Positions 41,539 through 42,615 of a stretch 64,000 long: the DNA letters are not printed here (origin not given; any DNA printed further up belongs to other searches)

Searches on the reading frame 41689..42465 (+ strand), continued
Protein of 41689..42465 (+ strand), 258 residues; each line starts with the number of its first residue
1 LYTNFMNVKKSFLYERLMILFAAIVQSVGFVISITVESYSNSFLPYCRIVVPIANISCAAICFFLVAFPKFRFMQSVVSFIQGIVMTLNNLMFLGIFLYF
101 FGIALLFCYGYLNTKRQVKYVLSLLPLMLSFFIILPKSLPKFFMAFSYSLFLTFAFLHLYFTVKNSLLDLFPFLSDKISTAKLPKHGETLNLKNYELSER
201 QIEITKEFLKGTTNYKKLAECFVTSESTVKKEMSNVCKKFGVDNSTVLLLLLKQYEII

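Call 75: find_encoding_contigs(protein=P0024, flank=7000, max_places=1)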
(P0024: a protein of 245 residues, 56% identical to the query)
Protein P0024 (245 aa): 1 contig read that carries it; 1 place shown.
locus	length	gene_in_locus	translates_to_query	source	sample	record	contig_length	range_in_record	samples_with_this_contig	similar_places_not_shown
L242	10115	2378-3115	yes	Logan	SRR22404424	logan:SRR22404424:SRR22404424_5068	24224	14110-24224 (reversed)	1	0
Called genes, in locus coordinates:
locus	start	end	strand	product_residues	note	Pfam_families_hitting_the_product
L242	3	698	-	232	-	?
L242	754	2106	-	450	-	-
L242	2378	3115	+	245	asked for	-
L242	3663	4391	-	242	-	PF12686:DUF3800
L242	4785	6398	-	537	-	PF00117:GATase, PF07722:Peptidase_C26, PF02885:Glycos_trans_3N, PF00591:Glycos_transf_3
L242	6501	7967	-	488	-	PF04715:, PF00425:Chorismate_bind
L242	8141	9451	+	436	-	PF00501:AMP-binding, PF04443:LuxE, PF14535:AMP-binding_C_2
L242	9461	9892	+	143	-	PF01842:ACT (faint), PF13291:ACT_4 (faint), PF19571:ACT_8, PF22629:ACT_AHAS_ss (faint)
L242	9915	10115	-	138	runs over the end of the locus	-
